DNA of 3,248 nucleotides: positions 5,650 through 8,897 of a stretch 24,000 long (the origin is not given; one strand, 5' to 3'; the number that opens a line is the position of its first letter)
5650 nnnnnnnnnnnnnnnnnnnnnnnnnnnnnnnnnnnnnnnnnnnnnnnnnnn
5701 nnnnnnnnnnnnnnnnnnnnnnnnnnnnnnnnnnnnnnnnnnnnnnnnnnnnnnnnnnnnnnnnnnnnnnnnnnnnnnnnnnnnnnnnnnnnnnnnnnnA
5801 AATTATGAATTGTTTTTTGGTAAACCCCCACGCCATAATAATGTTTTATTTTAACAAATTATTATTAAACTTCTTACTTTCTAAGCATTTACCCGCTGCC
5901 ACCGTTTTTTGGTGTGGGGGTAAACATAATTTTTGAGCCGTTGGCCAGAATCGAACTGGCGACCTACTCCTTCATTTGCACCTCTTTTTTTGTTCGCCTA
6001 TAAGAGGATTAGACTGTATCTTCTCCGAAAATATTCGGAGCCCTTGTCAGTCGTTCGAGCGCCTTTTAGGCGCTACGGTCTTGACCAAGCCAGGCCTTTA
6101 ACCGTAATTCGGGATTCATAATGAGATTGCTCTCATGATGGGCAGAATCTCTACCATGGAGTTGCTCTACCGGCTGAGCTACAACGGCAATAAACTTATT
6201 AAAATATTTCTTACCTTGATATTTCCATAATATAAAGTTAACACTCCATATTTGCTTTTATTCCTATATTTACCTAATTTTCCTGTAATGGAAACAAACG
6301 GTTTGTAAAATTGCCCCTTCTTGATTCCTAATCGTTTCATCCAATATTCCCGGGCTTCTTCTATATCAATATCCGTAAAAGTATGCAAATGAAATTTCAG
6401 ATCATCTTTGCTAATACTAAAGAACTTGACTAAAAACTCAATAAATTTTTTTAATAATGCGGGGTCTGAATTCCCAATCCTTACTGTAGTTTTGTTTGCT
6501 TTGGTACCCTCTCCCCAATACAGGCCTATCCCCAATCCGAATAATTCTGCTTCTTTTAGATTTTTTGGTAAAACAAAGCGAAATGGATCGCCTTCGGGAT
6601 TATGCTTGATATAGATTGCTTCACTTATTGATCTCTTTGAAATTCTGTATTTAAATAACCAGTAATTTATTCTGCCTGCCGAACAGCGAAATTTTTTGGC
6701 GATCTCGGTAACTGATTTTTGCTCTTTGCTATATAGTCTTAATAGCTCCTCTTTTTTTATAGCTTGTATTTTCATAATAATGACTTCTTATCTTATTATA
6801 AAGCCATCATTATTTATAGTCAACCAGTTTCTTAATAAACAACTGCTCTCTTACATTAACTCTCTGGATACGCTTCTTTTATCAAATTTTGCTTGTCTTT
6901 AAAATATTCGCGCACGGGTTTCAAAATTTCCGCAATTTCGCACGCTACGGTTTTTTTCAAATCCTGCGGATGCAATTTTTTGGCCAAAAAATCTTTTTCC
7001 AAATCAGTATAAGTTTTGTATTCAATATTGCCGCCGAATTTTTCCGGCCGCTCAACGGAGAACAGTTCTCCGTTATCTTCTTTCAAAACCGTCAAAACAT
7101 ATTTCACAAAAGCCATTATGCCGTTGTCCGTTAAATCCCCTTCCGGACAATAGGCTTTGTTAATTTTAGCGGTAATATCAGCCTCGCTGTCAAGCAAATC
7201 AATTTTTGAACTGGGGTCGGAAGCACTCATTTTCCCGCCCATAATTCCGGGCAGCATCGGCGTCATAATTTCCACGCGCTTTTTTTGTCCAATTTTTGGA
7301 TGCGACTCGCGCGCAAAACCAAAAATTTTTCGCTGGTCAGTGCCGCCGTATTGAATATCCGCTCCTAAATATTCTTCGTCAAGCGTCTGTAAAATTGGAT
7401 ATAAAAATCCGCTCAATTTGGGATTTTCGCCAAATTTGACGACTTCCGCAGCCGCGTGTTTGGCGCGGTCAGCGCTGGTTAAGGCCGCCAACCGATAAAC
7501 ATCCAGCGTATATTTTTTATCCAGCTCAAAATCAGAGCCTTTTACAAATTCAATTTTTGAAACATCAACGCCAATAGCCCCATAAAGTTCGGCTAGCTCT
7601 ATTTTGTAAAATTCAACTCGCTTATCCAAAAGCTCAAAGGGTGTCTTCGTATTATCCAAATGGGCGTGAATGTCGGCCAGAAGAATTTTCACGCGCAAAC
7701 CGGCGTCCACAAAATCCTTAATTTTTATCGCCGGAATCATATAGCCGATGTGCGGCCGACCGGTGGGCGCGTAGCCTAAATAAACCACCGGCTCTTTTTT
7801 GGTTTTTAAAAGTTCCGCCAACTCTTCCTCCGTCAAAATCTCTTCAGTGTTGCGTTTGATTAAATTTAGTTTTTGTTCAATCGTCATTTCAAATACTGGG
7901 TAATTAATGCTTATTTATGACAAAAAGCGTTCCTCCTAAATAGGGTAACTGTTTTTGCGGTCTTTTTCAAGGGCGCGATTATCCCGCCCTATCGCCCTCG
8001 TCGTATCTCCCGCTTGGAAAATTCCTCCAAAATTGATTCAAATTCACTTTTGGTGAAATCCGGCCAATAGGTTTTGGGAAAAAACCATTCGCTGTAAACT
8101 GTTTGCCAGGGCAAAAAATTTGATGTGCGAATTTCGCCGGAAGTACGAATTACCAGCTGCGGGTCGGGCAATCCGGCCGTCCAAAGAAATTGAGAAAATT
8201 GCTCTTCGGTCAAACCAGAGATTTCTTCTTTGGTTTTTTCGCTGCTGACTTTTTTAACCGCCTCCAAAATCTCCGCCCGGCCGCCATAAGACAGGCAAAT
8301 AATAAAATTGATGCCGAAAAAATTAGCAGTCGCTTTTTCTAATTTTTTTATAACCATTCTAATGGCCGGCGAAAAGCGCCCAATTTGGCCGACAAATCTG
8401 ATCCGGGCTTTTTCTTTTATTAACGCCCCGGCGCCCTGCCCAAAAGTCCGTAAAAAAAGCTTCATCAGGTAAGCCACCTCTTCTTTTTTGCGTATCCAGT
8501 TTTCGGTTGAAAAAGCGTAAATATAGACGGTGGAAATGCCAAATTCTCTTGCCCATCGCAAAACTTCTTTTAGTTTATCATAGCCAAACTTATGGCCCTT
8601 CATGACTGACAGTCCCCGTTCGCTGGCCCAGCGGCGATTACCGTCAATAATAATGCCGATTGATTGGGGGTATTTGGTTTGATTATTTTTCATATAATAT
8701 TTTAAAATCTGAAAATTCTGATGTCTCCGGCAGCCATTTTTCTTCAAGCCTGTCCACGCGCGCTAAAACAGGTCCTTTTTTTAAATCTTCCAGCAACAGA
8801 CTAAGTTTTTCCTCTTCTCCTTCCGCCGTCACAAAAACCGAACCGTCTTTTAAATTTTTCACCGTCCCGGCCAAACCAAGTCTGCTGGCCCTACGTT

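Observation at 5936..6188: Group-I-like intron in the anticodon loop of tRNA-Thr(GGU)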

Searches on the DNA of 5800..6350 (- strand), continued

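Call 56: search_with_rna_model(model_id=R1, sources=[window, L009, L010, L011, L012, L013, L014, L015, L016, L017, L018, L019, L021, L022, L023, L024, L025, L026, L027, L028, L029, L030, L031, L032, L033, L034, L035, L036, L037, L038, L039, L041, L043, L044, L045, L046, L048, L050, L051, L052, L053, L054, L056, L057, L058, L059, L060, L062, L063, L064, L065, L066, L069, L070, L071, L072, L073, L074, L075, L076, L077, L078, L079, L080, L081, L082, L083, L084, L085, L086, L087, L089, L091, L092, L093, L094, L095, L096, L097, L098, L099, L100, L101, L102, L103, L104, L105, L106, L107, L108, L109, L110, L112, L113, L114, L115, L118, L119, L120, L121], max_evalue=1, show_alignments=0)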
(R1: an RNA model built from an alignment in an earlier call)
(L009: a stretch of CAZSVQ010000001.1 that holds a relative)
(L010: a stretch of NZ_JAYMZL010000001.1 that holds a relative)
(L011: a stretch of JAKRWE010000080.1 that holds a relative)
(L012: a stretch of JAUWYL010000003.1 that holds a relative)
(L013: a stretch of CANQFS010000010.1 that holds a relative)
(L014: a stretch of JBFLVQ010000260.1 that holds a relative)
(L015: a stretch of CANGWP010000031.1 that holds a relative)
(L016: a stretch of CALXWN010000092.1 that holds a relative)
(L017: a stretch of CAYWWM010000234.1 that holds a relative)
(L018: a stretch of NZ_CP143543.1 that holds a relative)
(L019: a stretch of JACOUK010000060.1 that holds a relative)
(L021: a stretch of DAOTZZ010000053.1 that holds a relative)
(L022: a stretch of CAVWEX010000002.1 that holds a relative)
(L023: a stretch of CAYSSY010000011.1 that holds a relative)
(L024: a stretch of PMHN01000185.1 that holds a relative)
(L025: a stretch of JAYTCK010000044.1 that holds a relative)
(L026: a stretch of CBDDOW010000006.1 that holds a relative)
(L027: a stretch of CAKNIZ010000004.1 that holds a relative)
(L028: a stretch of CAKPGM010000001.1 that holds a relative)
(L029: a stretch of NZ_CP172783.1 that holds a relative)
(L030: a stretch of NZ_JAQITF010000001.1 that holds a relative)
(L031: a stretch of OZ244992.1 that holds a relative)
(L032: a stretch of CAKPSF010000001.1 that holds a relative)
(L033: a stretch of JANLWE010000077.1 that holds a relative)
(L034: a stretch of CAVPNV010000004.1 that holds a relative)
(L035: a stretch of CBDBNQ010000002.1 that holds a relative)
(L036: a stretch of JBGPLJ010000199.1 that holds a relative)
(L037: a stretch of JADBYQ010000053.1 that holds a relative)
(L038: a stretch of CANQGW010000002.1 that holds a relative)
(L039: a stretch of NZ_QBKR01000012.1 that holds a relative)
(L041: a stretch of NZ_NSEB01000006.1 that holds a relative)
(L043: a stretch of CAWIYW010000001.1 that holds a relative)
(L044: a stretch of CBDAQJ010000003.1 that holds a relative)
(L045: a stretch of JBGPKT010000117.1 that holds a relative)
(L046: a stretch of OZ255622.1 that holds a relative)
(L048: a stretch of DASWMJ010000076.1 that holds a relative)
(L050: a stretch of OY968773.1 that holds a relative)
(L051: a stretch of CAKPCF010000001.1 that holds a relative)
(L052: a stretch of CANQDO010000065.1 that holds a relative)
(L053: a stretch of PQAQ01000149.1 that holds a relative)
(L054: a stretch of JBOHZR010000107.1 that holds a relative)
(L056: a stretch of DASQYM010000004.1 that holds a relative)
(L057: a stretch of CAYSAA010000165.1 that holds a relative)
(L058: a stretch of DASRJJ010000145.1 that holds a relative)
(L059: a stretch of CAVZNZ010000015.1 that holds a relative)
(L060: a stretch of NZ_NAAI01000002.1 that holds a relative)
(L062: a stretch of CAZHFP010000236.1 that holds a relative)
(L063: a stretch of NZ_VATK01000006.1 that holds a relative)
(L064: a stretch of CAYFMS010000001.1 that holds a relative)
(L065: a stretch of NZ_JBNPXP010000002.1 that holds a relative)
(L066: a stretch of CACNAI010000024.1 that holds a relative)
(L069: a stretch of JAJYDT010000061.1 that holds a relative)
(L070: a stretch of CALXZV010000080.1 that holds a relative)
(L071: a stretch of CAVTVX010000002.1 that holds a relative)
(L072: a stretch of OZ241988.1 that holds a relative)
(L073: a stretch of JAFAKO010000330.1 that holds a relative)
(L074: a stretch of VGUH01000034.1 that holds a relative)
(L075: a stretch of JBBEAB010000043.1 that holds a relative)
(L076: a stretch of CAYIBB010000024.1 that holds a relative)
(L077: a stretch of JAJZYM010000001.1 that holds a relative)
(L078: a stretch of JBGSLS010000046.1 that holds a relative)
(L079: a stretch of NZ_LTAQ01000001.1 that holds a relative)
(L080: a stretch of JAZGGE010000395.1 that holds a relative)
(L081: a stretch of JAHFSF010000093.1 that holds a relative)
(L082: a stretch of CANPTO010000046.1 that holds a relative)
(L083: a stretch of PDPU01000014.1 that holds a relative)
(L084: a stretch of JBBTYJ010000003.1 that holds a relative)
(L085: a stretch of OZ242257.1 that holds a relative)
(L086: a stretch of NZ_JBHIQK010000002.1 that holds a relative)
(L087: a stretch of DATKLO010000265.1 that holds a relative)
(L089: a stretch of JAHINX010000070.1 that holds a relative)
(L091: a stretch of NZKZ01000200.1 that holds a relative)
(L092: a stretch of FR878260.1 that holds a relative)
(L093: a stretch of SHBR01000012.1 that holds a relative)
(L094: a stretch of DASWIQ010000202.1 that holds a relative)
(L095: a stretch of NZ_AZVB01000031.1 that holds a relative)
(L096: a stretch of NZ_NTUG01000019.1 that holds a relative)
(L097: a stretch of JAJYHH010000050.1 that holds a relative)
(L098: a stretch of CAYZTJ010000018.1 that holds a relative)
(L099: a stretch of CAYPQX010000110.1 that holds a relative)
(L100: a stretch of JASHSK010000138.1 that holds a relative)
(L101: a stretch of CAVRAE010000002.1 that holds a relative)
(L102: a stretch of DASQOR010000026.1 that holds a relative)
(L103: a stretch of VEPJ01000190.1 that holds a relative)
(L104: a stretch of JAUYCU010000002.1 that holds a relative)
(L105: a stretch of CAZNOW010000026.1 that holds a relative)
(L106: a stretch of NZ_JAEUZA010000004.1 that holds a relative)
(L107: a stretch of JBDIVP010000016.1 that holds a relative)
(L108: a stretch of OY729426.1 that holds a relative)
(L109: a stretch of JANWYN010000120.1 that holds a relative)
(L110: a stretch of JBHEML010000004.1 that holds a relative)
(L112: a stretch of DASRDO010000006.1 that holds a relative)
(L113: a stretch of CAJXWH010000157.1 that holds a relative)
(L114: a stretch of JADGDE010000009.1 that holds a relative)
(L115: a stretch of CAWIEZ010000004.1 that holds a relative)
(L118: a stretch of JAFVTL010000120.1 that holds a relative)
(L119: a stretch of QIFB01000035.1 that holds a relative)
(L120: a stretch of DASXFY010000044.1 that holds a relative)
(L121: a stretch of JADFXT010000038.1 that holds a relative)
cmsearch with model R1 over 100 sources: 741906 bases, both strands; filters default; matches with E-value up to 1: 33.
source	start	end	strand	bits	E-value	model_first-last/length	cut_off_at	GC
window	5967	6158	-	188.6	1.3e-56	1-205/205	no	0.46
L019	3078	3292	-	36.4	6.3e-09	1-205/205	no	0.46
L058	4390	4590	-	35.6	1.2e-08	1-205/205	no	0.47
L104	864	1102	+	33.3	5.8e-08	1-205/205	no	0.5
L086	2403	2630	+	31.2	2.7e-07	1-205/205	no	0.46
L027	304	516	+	29.5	9.2e-07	1-205/205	no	0.38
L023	4849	5093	-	29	1.4e-06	1-205/205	no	0.43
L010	5922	6149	+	28.8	1.5e-06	1-205/205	no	0.46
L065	1231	1460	+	28.4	2e-06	1-205/205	no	0.46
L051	2757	2966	-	28.4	2e-06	1-205/205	no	0.38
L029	6691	6920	+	28.2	2.3e-06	1-205/205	no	0.47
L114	1630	1846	+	27.9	3e-06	1-205/205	no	0.47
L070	438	649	+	26.7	7e-06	1-205/205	no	0.38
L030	6829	7058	-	25.7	1.4e-05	1-205/205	no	0.49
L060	7314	7543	-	25.4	1.8e-05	1-205/205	no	0.49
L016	359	570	+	25.2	2e-05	1-205/205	no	0.38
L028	5458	5674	+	24.9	2.5e-05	1-205/205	no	0.35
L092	348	562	+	23.6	6.7e-05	1-205/205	no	0.34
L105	2181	2369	-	23.5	6.8e-05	1-205/205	no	0.47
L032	1997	2211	-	21.5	0.00029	1-205/205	no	0.37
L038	6474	6689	-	21.5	0.00029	1-205/205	no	0.38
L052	4400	4618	-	20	0.00088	1-205/205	no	0.34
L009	4519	4716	-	19.3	0.0015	1-205/205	no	0.49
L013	2607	2828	+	19.2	0.0016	1-205/205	no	0.35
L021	5770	5969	-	18.4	0.0028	1-205/205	no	0.57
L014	6413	6621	+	17.2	0.0065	1-205/205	no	0.51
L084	963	1141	-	16.5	0.011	1-205/205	no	0.44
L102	6775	6931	-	15.9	0.017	1-205/205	no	0.59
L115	2291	2565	+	15.6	0.022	1-205/205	no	0.55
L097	2897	3104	-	15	0.031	1-205/205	no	0.55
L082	7096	7322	-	14.3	0.052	1-205/205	no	0.33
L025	35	107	-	12.1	0.27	122-198/205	no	0.38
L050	4488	4659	-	10.7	0.73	1-205/205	no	0.63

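Call 57: search_with_rna_model(model_id=R1, sources=[L010, L019], max_evalue=0.01, show_alignments=2)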
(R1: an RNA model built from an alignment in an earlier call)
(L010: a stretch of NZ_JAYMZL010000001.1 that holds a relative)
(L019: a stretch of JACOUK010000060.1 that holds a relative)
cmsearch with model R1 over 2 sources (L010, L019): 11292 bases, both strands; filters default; matches with E-value up to 0.01: 2.
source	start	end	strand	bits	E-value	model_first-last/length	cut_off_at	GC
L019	3078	3292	-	36.4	9.6e-11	1-205/205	no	0.46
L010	5922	6149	+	28.8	2.3e-08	1-205/205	no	0.46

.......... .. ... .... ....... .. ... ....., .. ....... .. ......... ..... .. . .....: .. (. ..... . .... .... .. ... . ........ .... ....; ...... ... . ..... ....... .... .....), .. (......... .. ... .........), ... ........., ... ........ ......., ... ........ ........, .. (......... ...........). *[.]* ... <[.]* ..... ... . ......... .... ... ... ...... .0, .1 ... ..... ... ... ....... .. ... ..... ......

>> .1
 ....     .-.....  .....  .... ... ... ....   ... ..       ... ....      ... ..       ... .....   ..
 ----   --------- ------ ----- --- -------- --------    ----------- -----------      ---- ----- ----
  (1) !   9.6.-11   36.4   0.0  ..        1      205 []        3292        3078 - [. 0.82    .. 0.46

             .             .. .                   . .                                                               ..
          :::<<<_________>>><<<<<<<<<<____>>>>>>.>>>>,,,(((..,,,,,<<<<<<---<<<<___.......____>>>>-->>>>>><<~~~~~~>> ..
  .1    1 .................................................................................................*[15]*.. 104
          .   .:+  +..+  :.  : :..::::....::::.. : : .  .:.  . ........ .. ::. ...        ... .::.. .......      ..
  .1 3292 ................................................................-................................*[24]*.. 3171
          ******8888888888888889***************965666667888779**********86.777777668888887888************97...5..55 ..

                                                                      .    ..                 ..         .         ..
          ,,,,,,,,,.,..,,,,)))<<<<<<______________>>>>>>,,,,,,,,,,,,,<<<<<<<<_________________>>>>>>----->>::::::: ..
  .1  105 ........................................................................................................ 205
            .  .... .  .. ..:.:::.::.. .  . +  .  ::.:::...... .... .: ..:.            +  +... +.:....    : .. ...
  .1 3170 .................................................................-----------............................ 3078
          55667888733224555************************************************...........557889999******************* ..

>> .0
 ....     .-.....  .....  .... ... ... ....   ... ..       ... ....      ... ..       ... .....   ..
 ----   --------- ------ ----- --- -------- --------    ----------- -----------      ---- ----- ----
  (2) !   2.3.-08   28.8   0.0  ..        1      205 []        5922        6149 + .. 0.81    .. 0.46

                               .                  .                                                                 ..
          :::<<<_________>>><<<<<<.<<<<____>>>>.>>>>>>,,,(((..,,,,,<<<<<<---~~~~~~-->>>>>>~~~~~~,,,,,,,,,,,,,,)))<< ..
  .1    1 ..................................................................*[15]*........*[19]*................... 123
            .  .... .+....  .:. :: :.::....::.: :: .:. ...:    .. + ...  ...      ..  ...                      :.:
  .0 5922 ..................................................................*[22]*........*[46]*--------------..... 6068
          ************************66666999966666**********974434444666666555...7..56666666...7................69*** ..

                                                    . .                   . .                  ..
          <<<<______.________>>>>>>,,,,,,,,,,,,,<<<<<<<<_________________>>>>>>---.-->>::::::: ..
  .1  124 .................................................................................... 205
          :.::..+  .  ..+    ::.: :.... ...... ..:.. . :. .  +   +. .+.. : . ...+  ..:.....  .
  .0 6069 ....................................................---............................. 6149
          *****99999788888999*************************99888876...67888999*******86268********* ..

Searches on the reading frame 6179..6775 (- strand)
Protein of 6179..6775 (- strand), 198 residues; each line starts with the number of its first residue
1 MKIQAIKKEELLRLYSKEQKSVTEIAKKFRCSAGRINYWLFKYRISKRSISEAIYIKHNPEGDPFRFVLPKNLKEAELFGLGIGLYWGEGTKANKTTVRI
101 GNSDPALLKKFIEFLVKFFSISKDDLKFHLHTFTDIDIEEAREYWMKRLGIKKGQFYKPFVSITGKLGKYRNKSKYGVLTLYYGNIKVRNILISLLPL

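Call 9: search_protein_families(library=pfam, proteins=[window:6179-6775:-])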
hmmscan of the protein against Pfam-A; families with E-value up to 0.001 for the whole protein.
window:6179-6775:- (198 aa): 0 families

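Call 49: search_protein_families(library=ncbifam, proteins=[window:6179-6775:-], max_evalue=0.1)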
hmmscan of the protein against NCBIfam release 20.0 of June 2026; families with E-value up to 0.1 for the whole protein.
window:6179-6775:- (198 aa): 4 families
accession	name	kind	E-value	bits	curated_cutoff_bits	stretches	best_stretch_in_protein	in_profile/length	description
TIGR02937.1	sigma70-ECF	superfamily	0.008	15.8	42.9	1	7-42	121-156/165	sigma-70 family RNA polymerase sigma factor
NF010595.0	PRK13989.1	equivalog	0.019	15.1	108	1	105-140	41-76/85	cell division topological specificity factor MinE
NF048019.1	IS256_Zn_var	equivalog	0.022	14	150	1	4-48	34-78/304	IS256 family transposase, variant Zn-binding type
NF033577.2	transpos_IS481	equivalog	0.071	12.6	224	1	8-45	2-39/284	IS481 family transposase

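Call 50: search_protein_families(library=pfam, proteins=[window:6179-6775:-], max_evalue=1)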
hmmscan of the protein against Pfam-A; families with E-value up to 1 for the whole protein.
window:6179-6775:- (198 aa): 3 families
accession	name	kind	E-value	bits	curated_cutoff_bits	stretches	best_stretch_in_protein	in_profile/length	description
PF13518.12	HTH_28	-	0.0011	19.4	25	1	8-44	2-37/52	Helix-turn-helix domain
PF13384.12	HTH_23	-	0.011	15.9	24.6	1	10-40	9-38/50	Homeodomain-like domain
PF12244.13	DUF3606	-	0.27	11.5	24.3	0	141-152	20-31/54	Protein of unknown function (DUF3606)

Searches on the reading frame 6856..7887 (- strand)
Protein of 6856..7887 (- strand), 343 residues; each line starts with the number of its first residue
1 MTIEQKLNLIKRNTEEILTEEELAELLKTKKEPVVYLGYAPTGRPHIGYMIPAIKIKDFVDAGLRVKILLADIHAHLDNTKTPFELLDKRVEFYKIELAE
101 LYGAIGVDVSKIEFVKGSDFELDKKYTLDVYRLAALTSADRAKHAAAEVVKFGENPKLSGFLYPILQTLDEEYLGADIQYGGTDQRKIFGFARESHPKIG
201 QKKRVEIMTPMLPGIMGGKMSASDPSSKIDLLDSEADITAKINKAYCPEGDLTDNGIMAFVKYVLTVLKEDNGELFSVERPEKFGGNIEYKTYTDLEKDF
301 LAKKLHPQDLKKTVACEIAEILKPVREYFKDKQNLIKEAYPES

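Call 9: search_protein_families(library=pfam, proteins=[window:6856-7887:-])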
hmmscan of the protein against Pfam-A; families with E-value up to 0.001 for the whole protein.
window:6856-7887:- (343 aa): 1 family
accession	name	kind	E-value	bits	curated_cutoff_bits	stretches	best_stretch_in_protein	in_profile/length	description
PF00579.31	tRNA-synt_1b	-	7.6e-57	193.3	21.1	1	30-322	3-291/292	tRNA synthetases class I (W and Y)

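Call 11: find_encoding_contigs(protein=window:6856-7887:-, flank=10000, max_places=10)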
Protein window:6856-7887:- (343 aa): 3 contigs read that carry it; 3 places shown.
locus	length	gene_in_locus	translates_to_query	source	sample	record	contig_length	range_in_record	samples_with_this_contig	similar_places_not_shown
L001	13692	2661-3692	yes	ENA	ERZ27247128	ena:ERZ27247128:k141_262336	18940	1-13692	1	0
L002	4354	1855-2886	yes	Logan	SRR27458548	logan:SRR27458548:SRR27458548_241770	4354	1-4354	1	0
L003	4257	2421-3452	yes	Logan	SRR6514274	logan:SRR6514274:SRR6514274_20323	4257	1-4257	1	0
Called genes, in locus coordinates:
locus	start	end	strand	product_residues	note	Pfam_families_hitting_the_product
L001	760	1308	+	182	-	PF13453:Zn_ribbon_TFIIB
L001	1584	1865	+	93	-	PF00708:Acylphosphatase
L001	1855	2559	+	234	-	PF01255:Prenyltransf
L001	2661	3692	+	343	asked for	PF00579:tRNA-synt_1b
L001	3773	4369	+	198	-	-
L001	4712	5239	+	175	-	-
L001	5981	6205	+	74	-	-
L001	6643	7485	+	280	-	-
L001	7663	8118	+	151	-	PF00334:NDK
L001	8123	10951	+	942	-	PF01368:DHH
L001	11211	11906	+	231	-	PF09997:DUF2238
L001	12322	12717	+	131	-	-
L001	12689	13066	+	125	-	-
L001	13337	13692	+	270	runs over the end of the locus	PF01145:Band_7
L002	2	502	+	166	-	?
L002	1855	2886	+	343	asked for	PF00579:tRNA-synt_1b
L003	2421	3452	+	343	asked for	PF00579:tRNA-synt_1b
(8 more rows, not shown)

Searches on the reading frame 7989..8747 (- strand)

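Call 9: search_protein_families(library=pfam, proteins=[window:7989-8747:-])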
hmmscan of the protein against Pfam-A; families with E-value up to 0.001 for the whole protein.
window:7989-8747:- (252 aa): 1 family
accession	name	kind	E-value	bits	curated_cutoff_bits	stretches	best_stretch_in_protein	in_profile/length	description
PF01255.24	Prenyltransf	-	4e-72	242.8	27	1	33-251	1-219/219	Putative undecaprenyl diphosphate synthase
